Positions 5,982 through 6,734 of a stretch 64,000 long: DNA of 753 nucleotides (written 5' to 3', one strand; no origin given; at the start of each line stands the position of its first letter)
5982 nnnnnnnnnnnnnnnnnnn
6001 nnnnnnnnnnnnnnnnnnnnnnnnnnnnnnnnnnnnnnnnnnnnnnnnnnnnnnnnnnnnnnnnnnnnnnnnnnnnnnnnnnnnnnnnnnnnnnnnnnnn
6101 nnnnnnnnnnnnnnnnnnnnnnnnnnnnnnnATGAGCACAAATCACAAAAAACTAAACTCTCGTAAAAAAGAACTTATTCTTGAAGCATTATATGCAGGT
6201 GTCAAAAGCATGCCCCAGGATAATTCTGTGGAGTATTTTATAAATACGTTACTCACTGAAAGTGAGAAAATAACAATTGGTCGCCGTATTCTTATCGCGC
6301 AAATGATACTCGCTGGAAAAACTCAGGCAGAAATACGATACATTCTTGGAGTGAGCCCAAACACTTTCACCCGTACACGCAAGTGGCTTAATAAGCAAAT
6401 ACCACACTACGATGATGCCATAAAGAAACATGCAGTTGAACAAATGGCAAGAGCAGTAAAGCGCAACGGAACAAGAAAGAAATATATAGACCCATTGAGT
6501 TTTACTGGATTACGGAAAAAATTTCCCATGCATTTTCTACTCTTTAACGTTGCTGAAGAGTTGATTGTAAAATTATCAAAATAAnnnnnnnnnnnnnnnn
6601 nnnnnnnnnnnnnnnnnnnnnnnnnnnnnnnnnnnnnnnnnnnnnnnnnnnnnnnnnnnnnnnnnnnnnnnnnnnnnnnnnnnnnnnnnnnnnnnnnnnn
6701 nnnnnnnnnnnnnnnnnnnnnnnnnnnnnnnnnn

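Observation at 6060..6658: TrpR/YerC-like regulator gene bracketed by four related palindromes sharing an ATCAT-N2-ATGAT core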

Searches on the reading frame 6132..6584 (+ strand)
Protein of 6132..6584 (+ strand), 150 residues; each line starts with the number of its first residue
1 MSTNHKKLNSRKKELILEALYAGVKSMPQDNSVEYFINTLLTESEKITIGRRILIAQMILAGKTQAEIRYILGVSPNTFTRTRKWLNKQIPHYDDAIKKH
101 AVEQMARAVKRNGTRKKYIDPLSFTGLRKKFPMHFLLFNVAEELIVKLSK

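Call 5: search_protein_families(library=pfam, proteins=[window:6132-6584:+], max_evalue=1)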
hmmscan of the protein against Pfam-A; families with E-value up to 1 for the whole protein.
window:6132-6584:+ (150 aa): 6 families
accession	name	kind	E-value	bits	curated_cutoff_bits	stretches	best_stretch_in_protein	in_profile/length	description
PF01371.25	Trp_repressor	-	3.7e-12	46.6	27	1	17-100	3-87/88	Trp repressor protein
PF13384.12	HTH_23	-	4.7e-05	23.5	24.6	1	49-87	4-42/50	Homeodomain-like domain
PF00196.25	GerE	-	0.019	15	23.5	1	53-78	8-33/57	Bacterial regulatory proteins, luxR family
PF20432.4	Xre-like-HTH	-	0.06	14.1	25.8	1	64-83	25-43/63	Antitoxin Xre-like helix-turn-helix domain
PF13551.12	HTH_29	-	0.14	12.8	28.1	1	52-84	1-34/64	Winged helix-turn helix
PF18908.5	DUF5663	-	0.16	13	23.7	1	81-105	57-80/84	Protein of unknown function (DUF5663)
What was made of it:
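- On Pfam Trp_repressor (PF01371) superfamily: 46.6 bits against a cut-off of 27, residues 17-100 (call 5).
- Checked: The gene is a 150-aa ORF matching Pfam Trp_repressor (E = 3.7e-12, 46.6 bits against a cut-off of 27; call 5).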

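Call 10: find_homologous_proteins(query=window:6132-6581:+)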
Query window:6132-6581:+ (150 aa): 59 proteins with E <= 0.001 among 119 candidates.
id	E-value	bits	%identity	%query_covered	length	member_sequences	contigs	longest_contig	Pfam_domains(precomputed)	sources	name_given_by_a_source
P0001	1.4e-91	321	100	100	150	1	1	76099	PF01371.26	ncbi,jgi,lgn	ncbi:MAG: Trp operon repressor [Acidimicrobiales bacterium]|jgi:Trp operon repressor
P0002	7.1e-64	232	72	100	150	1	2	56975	PF01371.26,PF13384.13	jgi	jgi:Trp operon repressor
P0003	5.0e-62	226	71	100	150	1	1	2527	PF01371.26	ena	-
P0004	2.5e-57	211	66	100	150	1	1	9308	PF01371.26,PF13384.13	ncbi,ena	-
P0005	7.6e-57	209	66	100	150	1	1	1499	PF01371.26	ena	-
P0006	3.7e-51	191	62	100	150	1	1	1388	PF01371.26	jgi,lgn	jgi:uncharacterized protein YerC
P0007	8.7e-49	183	61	97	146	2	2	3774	PF01371.26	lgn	-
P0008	5.3e-45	171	56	100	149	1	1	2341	PF01371.26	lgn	-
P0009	2.6e-44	168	57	100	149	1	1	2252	PF01371.26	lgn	-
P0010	3.6e-44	168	57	100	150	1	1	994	PF01371.26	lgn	-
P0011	1.5e-42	163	59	100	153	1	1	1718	PF01371.26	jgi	jgi:Trp operon repressor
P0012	3.2e-42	162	56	93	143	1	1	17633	PF01371.26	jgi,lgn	-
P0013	8.3e-42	160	58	100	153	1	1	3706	PF01371.26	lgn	-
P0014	1.0e-41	160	56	100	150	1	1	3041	PF01371.26,PF13384.13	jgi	-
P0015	1.1e-40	157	57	92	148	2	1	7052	PF01371.26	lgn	-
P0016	1.8e-40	156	53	100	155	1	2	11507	PF01371.26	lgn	-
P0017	2.0e-40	156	52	100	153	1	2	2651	PF01371.26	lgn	-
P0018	3.2e-40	155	54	98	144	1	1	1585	PF01371.26,PF13384.13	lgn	-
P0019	3.8e-40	155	52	99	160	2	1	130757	PF01371.26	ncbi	-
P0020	4.0e-40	155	60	92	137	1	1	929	PF01371.26,PF13384.13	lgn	-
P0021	1.6e-39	153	55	91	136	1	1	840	PF01371.26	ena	-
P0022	2.0e-39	153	63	83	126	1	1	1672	PF01371.26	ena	-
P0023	3.2e-39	152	56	91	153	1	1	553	PF01371.26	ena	-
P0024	3.5e-39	152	50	100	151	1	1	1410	PF01371.26,PF13384.13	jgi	-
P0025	6.4e-39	151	54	97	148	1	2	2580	PF01371.26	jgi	jgi:uncharacterized protein YerC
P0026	1.5e-38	150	59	79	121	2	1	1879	PF01371.26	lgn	-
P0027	2.2e-38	149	53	99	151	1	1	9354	PF01371.26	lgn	-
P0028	1.1e-37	147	52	95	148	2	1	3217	PF01371.26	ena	-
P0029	5.0e-37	145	52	100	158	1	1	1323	PF01371.26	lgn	-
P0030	2.1e-36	143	52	97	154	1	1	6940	PF01371.26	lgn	-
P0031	3.0e-36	142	54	89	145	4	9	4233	PF01371.26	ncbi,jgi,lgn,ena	jgi:uncharacterized protein YerC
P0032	3.7e-36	142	56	83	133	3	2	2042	PF01371.26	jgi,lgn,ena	-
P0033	5.4e-36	141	48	95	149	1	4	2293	PF01371.26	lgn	-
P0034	9.8e-36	141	48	98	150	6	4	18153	PF01371.26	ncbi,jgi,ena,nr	ncbi:MAG: hypothetical protein AUK16_03155 [Parcubacteria group bacterium CG2_30_44_11]|nr:MAG: hypo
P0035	1.2e-35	140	51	98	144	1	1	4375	PF01371.26,PF13384.13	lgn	-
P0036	1.4e-35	140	55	87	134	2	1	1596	PF01371.26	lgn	-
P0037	1.9e-35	140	52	97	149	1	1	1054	PF01371.26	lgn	-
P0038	2.3e-35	139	50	97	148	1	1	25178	PF01371.26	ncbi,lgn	-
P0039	1.4e-34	137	51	97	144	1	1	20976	PF01371.26,PF13384.13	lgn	-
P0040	1.8e-34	137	49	98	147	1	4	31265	PF01371.26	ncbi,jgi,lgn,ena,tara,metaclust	tara:strand:- start:4551 stop:4994 length:444 start_codon:yes stop_codon:yes gene_type:complete|meta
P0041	2.6e-34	136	48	97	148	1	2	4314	PF01371.26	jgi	jgi:Trp operon repressor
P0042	3.6e-34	136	54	85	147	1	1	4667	PF01371.26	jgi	-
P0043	2.7e-33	133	51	96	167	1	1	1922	PF01371.26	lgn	-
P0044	1.3e-32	130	50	100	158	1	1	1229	PF01371.26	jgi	-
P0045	1.7e-32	130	50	85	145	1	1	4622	PF01371.26,PF13384.13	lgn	-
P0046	2.7e-31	126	48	86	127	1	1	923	PF01371.26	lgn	-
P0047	9.0e-31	125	47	98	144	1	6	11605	PF01371.26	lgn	-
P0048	4.1e-30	122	56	73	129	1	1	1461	PF01371.26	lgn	-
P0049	4.9e-30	122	47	97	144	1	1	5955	PF01371.26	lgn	-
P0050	4.1e-26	109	45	96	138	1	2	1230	PF01371.26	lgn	-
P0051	5.0e-26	109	42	96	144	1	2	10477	PF01371.26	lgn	-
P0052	3.8e-25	106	45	88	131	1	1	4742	PF01371.26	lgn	-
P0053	3.1e-23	100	49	79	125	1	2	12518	PF01371.26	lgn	-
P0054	3.7e-22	97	42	96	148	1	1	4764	PF01371.26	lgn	-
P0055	5.8e-21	93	44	91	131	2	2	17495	-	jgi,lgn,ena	-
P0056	2.7e-20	91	37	96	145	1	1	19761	PF01371.26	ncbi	-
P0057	1.6e-19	88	41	92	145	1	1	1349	PF01371.26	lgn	-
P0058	2.2e-16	78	38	92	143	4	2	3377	PF01371.26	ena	-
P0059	4.2e-12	64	29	88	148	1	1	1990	PF01371.26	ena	-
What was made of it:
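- On Pfam Trp_repressor (PF01371) superfamily: All listed homologs but one (P0055) carry PF01371 (call 10).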

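Call 11: search_protein_families(library=ncbifam, proteins=[window:6132-6584:+], max_evalue=1)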
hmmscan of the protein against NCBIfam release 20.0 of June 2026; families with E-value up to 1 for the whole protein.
window:6132-6584:+ (150 aa): 4 families
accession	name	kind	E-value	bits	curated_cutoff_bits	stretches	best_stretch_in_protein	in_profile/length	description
TIGR01321.1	TrpR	equivalog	1.2e-06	28.9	67.25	1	19-98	11-91/94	trp operon repressor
TIGR02531.1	yecD_yerC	hypoth_equivalog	0.00032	21.1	42.2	1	17-89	5-77/88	YerC/YecD family TrpR-related protein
NF033545.0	transpos_IS630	equivalog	0.039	13.4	100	1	51-89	1-39/299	IS630 family transposase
TIGR03020.2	EpsA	equivalog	0.057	13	170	1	44-79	186-222/247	XrtB/PEP-CTERM-associated transcriptional regulator EpsA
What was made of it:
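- On TrpR proper (NCBIfam TIGR01321 equivalog): 28.9 bits against 67.25 (call 11).
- On YerC/YecD = HisR (NCBIfam TIGR02531): 21.1 bits against 42.2 (call 11).
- Closest known: HisR / YerC-YecD. Different: This protein scores 21.1 bits against the 42.2 cut-off of TIGR02531 (call 11).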

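Call 13: find_related_loci(query=A1, collection=genome_contigs, flank=4000)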
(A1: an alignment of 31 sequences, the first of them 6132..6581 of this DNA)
Query A1 (150 aa) in genome_contigs; peptide patterns used: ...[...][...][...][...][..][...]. (x = any residue, [..] = any of these).
29 stretches matched a pattern; 14 encode a relative of the query (tblastn E <= 1e-3); 14 distinct loci.
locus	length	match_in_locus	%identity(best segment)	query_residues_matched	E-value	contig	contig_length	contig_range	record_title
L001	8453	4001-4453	52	1-148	4e-49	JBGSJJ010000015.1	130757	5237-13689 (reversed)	MAG: Candidatus Paceibacteria bacterium isolate JTS-AC154 k141_4394918, whole genome shotgun sequence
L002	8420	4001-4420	54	1-140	3e-47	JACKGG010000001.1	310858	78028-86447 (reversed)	MAG: Candidatus Nomurabacteria bacterium isolate HK-STAS-PATE-28 HK-STAS-PATE-28_1, whole genome shotgun sequence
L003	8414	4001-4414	52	1-138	4e-44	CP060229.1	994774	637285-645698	MAG: Candidatus Nomurabacteria bacterium isolate HK-STAS-PATE-25 chromosome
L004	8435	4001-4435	50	1-145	4e-43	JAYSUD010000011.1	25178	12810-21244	MAG: bacterium isolate GFS_12610 GFS_12610_10, whole genome shotgun sequence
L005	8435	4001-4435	49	1-147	4e-42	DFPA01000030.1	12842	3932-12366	MAG TPA_asm: Patescibacteria group bacterium UBA3527 UBA3527_contig_2397, whole genome shotgun sequence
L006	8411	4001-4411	45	7-145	4e-37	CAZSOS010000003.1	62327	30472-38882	MAG TPA_asm: uncultured Candidatus Saccharibacteria bacterium isolate binchicken_co179_367 genome assembly, contig: NODE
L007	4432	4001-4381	45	17-148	9e-35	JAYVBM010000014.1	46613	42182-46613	MAG: Candidatus Paceibacterota bacterium isolate GL28_UP_metabat_94 GL28_UP_metabat_94_13, whole genome shotgun sequence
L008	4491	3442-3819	44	18-148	2e-31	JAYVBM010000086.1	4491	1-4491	MAG: Candidatus Paceibacterota bacterium isolate GL28_UP_metabat_94 GL28_UP_metabat_94_85, whole genome shotgun sequence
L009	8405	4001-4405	39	1-140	2e-29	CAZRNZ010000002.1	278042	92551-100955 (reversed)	MAG TPA_asm: uncultured Candidatus Saccharibacteria bacterium isolate SRP344714_co2_230 genome assembly, contig: NODE_67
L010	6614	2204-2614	37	6-149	1e-28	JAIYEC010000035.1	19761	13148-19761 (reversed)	MAG: bacterium isolate H1_MAG_00054 pond_H1_MAG_00054_000000000044, whole genome shotgun sequence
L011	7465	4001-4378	36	8-144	2e-24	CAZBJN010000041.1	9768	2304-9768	MAG TPA_asm: uncultured Candidatus Saccharibacteria bacterium isolate SRP062349_co2_256 genome assembly, contig: NODE_37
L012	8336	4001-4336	42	31-150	3e-23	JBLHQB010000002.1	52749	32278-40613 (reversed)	MAG: Patiriisocius sp. isolate 3300055526_18 Ga0535637_0000248, whole genome shotgun sequence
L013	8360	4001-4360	34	14-144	1e-22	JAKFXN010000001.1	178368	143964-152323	MAG: Candidatus Parcubacteria bacterium isolate ND3_Bin_27 ND3_0000006, whole genome shotgun sequence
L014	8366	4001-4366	32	17-144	7e-20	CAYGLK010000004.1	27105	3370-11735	MAG TPA_asm: uncultured Candidatus Saccharibacteria bacterium isolate ERP117304_co1_160 genome assembly, contig: NODE_18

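Call 17: find_encoding_contigs(protein=P0002, flank=10000, max_places=3)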
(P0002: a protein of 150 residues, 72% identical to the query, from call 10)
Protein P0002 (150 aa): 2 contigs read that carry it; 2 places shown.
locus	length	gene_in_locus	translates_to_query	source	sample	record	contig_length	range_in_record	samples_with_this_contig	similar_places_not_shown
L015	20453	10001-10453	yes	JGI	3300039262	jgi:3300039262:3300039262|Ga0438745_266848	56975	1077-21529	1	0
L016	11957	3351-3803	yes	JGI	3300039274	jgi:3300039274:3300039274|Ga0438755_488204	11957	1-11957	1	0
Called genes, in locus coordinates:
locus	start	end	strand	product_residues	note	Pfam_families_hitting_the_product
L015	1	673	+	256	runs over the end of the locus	PF13462:Thioredoxin_4, PF01323:DSBA (weak)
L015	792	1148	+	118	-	-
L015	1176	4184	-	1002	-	PF00580:UvrD-helicase, PF13245:AAA_19, PF13361:UvrD_C, PF13538:UvrD_C_2 (faint), PF12705:PDDEXK_1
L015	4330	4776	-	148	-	PF20393:Pro_CA_2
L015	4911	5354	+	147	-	PF00571:CBS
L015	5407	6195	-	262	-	-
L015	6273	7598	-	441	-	PF03979:Sigma70_r1_1, PF00140:Sigma70_r1_2, PF04542:Sigma70_r2, PF04539:Sigma70_r3, PF04545:Sigma70_r4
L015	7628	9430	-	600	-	PF01807:Zn_ribbon_DnaG, PF08275:DNAG_N, PF01751:Toprim, PF13155:Toprim_2, PF13362:Toprim_3, PF13662:Toprim_4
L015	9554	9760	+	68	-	-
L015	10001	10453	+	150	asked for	PF01371:Trp_repressor, PF13384:HTH_23 (weak)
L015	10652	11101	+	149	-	-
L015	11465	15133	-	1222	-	PF04997:RNA_pol_Rpb1_1, PF00623:RNA_pol_Rpb1_2, PF04983:RNA_pol_Rpb1_3, PF05000:RNA_pol_Rpb1_4 (faint), PF04998:RNA_pol_Rpb1_5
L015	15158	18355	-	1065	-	PF04563:RNA_pol_Rpb2_1, PF04561:RNA_pol_Rpb2_2, PF04565:RNA_pol_Rpb2_3, PF10385:RNA_pol_Rpb2_45, PF00562:RNA_pol_Rpb2_6, PF04560:RNA_pol_Rpb2_7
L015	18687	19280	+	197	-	-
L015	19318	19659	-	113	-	-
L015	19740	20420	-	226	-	PF01746:tRNA_m1G_MT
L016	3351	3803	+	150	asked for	PF01371:Trp_repressor, PF13384:HTH_23 (weak)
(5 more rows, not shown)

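Call 18: find_encoding_contigs(protein=P0001, flank=10000, max_places=3)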
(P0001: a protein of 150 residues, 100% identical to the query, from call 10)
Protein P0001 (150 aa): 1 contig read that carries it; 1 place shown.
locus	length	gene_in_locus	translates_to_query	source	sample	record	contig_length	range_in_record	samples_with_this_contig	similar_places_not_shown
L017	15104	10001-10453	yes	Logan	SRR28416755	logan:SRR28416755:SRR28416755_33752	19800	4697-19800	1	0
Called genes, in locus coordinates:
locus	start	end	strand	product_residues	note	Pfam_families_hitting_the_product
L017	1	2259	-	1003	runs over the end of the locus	PF00580:UvrD-helicase, PF13245:AAA_19, PF13604:AAA_30 (faint), PF01443:Viral_helicase1 (faint), PF13361:UvrD_C, PF13538:UvrD_C_2 (faint), PF12705:PDDEXK_1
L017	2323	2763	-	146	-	PF20393:Pro_CA_2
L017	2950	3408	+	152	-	PF00571:CBS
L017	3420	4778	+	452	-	PF02040:ArsB, PF03600:CitMHS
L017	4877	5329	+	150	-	PF00571:CBS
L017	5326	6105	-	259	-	-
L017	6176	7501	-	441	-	PF03979:Sigma70_r1_1, PF00140:Sigma70_r1_2, PF04542:Sigma70_r2, PF04539:Sigma70_r3, PF04545:Sigma70_r4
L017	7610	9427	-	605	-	PF01807:Zn_ribbon_DnaG, PF08275:DNAG_N, PF01751:Toprim, PF13155:Toprim_2, PF13362:Toprim_3, PF13662:Toprim_4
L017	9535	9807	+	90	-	-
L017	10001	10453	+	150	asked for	PF01371:Trp_repressor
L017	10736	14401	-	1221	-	PF04997:RNA_pol_Rpb1_1, PF00623:RNA_pol_Rpb1_2, PF04983:RNA_pol_Rpb1_3, PF05000:RNA_pol_Rpb1_4 (weak), PF04998:RNA_pol_Rpb1_5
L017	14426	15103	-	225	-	?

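Call 19: find_encoding_contigs(protein=P0040, flank=10000, max_places=3)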
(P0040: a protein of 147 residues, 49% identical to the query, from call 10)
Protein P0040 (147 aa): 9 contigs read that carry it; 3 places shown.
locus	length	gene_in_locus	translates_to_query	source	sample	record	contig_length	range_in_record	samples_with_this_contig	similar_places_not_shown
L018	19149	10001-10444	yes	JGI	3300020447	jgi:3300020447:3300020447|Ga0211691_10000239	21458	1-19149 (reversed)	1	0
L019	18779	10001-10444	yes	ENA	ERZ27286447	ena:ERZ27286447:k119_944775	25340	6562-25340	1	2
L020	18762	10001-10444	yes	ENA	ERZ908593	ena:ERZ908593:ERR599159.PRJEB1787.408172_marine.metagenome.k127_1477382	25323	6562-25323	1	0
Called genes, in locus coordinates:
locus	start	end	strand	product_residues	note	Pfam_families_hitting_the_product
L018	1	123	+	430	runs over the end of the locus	PF13393:tRNA-synt_His, PF00587:tRNA-synt_2b, PF03129:HGTP_anticodon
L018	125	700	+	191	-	PF13482:RNase_H_2, PF10108:DNA_pol_B_exo2 (faint)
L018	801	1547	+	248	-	PF18400:Thioredoxin_12 (faint), PF13098:Thioredoxin_2 (faint), PF13462:Thioredoxin_4, PF01323:DSBA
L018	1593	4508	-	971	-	PF00580:UvrD-helicase, PF13245:AAA_19, PF13361:UvrD_C, PF13538:UvrD_C_2 (weak), PF12705:PDDEXK_1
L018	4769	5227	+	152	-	PF00571:CBS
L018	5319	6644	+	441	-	PF02040:ArsB, PF03600:CitMHS, PF06450:NhaB, PF00939:Na_sulph_symp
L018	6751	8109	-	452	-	PF03979:Sigma70_r1_1, PF00140:Sigma70_r1_2, PF04542:Sigma70_r2, PF04539:Sigma70_r3, PF04545:Sigma70_r4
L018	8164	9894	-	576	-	PF01807:Zn_ribbon_DnaG, PF08275:DNAG_N, PF01751:Toprim, PF13362:Toprim_3 (faint), PF13662:Toprim_4, PF13155:Toprim_2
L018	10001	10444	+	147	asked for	PF01371:Trp_repressor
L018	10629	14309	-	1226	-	PF04997:RNA_pol_Rpb1_1, PF00623:RNA_pol_Rpb1_2, PF04983:RNA_pol_Rpb1_3, PF05000:RNA_pol_Rpb1_4 (weak), PF04998:RNA_pol_Rpb1_5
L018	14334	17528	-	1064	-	PF04563:RNA_pol_Rpb2_1, PF04561:RNA_pol_Rpb2_2, PF04565:RNA_pol_Rpb2_3, PF10385:RNA_pol_Rpb2_45, PF00562:RNA_pol_Rpb2_6, PF04560:RNA_pol_Rpb2_7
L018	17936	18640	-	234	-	PF01746:tRNA_m1G_MT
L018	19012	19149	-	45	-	?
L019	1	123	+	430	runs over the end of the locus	PF13393:tRNA-synt_His, PF00587:tRNA-synt_2b, PF03129:HGTP_anticodon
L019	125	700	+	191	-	PF13482:RNase_H_2, PF10108:DNA_pol_B_exo2 (faint)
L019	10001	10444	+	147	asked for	PF01371:Trp_repressor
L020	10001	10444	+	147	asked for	PF01371:Trp_repressor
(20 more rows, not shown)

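Call 27: search_solved_structures(query=A1, max_evalue=1, show_alignments=2)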
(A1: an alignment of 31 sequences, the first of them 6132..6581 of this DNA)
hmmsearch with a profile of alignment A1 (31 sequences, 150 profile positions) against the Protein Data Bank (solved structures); distinct sequences matched with E-value up to 1: 27.
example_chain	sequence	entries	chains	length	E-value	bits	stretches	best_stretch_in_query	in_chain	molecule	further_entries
3kor_A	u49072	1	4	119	8.2e-08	35.6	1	10-104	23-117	Possible Trp repressor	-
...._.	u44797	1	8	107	3.5e-07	33.6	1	9-108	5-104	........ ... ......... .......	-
3g1c_A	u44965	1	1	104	2.7e-06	30.7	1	9-105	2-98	The TrpR like protein from Eubacterium eligens ATCC 27750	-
6ejz_A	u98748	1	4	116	6.2e-05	26.3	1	20-100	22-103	Trp operon repressor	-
6fal_A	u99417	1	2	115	6.4e-05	26.3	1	20-100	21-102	Trp operon repressor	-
6ejw_A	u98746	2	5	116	0.00032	24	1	20-99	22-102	Trp operon repressor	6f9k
3wrp_A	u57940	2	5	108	0.0004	23.7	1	20-89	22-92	TRP REPRESSOR | Trp operon repressor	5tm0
1rcs_A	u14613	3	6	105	0.00041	23.6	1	20-89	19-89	TRP REPRESSOR | HOLO TRP REPRESSOR | APO TRP REPRESSOR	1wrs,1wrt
1co0_A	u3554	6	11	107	0.00042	23.6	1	20-89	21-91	TRP OPERON REPRESSOR | TRP REPRESSOR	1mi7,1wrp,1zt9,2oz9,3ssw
6f7f_B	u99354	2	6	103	0.00043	23.6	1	20-88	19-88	Trp operon repressor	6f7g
1tro_A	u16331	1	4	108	0.00045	23.5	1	20-89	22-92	PROTEIN (TRP REPRESSOR)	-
1trr_A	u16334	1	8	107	0.00046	23.5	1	21-89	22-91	PROTEIN (TRP REPRESSOR)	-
7os9_AA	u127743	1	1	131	0.00065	23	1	20-89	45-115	Trp operon repressor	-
6st7_A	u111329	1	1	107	0.00066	23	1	20-88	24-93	Trp operon repressor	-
1jhg_A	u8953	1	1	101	0.00066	23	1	21-89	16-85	TRP OPERON REPRESSOR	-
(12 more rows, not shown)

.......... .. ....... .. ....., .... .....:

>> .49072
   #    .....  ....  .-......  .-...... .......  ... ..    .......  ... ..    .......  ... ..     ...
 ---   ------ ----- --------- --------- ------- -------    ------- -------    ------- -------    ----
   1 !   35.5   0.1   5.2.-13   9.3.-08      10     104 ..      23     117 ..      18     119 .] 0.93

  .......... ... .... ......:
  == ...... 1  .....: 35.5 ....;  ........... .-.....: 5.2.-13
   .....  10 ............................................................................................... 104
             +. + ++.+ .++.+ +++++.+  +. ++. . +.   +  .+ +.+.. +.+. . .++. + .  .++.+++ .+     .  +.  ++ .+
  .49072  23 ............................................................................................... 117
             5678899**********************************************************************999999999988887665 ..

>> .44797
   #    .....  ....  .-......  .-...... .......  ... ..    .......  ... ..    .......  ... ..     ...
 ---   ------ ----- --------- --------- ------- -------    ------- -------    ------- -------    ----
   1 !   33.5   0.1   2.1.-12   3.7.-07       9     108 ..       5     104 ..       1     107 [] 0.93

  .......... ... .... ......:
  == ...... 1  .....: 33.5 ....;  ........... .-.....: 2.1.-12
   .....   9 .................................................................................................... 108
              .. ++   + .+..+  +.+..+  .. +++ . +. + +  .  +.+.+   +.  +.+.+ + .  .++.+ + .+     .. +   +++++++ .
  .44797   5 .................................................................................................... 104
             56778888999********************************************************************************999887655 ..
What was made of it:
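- Closest known: HisR / YerC-YecD. Same: Closest solved structures by sequence profile are 3kor, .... and 3g1c (E = 8e-8 to 3e-6; call 27).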

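Call 30: find_related_loci(query=A1, collection=metagenome_contigs, flank=10000)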
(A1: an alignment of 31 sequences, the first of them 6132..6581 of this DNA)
Query A1 (150 aa) in metagenome_contigs; peptide patterns used: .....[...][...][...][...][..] (x = any residue, [..] = any of these).
55 stretches matched a pattern; 9 encode a relative of the query (tblastn E <= 1e-3); 9 distinct loci.
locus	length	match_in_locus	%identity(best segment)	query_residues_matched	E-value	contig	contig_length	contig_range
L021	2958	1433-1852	56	1-140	2e-50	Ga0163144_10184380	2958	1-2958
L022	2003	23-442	54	1-140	1e-47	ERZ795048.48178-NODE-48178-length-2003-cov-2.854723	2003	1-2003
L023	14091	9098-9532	49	1-147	3e-42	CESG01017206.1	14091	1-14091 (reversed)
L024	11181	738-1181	41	1-148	2e-33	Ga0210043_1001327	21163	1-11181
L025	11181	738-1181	41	1-148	2e-33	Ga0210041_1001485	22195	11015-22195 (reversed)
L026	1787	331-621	52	40-144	3e-29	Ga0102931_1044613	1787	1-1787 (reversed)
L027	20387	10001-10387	36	1-150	1e-24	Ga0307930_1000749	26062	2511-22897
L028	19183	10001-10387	36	1-150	1e-24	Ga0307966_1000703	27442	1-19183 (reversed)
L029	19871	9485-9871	36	1-150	1e-24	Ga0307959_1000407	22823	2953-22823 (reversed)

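Call 36: find_related_loci(query=A1, collection=viral_contigs, flank=5000)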
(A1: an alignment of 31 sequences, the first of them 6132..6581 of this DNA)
Query A1 (150 aa) in viral_contigs; peptide patterns used: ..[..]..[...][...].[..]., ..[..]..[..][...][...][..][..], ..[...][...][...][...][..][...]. (x = any residue, [..] = any of these).
128 stretches matched a pattern, but none encodes a relative of the query by tblastn (E <= 1e-3).
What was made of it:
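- No relatives were found on viral contigs (call 36).
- Tried and rejected: No relative was found on 2.9 million viral contigs (call 36).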
